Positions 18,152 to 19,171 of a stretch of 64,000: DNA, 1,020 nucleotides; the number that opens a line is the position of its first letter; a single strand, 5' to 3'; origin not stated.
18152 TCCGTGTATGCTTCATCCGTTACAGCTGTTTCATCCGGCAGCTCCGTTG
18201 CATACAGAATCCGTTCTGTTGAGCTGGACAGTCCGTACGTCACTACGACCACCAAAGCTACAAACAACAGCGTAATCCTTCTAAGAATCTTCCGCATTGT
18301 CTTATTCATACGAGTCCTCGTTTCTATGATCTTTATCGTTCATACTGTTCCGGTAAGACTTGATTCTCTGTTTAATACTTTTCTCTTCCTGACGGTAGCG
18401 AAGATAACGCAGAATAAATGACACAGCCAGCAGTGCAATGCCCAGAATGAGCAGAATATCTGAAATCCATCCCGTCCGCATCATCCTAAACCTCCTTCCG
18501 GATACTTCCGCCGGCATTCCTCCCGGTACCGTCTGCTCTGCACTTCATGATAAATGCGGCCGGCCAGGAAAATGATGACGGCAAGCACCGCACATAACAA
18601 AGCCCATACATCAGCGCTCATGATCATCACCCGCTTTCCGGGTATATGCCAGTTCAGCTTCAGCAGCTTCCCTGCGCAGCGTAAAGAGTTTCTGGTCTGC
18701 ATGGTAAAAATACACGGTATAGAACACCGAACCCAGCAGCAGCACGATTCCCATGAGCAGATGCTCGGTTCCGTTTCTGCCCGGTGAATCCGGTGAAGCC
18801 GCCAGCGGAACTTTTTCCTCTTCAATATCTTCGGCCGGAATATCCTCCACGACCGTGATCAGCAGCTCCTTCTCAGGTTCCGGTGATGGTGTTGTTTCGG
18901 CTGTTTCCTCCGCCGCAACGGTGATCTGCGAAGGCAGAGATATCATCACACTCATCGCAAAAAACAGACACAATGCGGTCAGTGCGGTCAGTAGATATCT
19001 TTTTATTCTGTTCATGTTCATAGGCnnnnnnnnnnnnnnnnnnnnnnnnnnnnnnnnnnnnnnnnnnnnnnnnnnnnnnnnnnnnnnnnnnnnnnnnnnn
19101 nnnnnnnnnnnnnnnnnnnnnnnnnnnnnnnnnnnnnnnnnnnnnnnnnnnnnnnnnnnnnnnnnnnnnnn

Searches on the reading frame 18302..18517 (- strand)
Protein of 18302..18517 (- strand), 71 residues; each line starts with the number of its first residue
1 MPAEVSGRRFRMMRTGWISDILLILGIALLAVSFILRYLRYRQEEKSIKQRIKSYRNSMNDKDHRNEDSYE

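Call 22: search_protein_families(library=pfam, proteins=[window:18302-18517:-], max_evalue=0.01)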
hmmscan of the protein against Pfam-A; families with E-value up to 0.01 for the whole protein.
window:18302-18517:- (71 aa): 0 families

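Call 57: search_protein_families(library=ncbifam, proteins=[window:18305-18484:-], max_evalue=1)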
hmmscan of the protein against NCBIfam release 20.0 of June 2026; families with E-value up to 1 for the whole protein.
seq(60 aa): 4 families
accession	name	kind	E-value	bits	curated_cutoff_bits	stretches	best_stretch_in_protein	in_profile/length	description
NF051431.1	Rv0361_Cterm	subfamily_domain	0.029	14.6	37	1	10-54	13-56/140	Rv0361 family membrane protein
NF045889.1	ICE_Mbov_0396_TM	equivalog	0.038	13.4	70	1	10-44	58-94/306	Mbov_0396 family ICE element transmembrane protein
NF011361.0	PRK14780.1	equivalog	0.057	12.7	199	1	8-52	203-246/263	lipoprotein signal peptidase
NF046005.2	near_gluc_PtsG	equivalog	0.088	13.1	45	1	10-51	13-50/85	MPN207a family PTS transporter accessory protein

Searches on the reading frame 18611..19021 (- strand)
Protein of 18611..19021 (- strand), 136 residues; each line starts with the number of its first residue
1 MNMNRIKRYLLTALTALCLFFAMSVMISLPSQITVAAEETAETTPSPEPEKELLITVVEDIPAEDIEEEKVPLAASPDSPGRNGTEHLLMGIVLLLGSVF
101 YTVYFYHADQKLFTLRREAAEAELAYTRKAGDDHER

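Call 22: search_protein_families(library=pfam, proteins=[window:18611-19021:-], max_evalue=0.01)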
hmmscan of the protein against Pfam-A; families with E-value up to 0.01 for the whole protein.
window:18611-19021:- (136 aa): 0 families

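Call 57: search_protein_families(library=ncbifam, proteins=[window:18611-19021:-], max_evalue=1)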
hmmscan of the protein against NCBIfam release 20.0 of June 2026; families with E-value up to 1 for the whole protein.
window:18611-19021:- (136 aa): 3 families
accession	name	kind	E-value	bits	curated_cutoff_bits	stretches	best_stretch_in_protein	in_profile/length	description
NF041730.1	XrtH_assoc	equivalog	0.00042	20.1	35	1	8-54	110-157/184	exosortase H-associated membrane protein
NF038010.1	ABC_adapt_DarC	equivalog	0.13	11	450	0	13-66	20-73/417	darobactin export ABC transporter periplasmic adaptor subunit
NF033073.1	LPXTG_double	subfamily_domain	0.31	11.1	48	1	65-80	2-17/66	doubled motif LPXTG anchor domain-containing protein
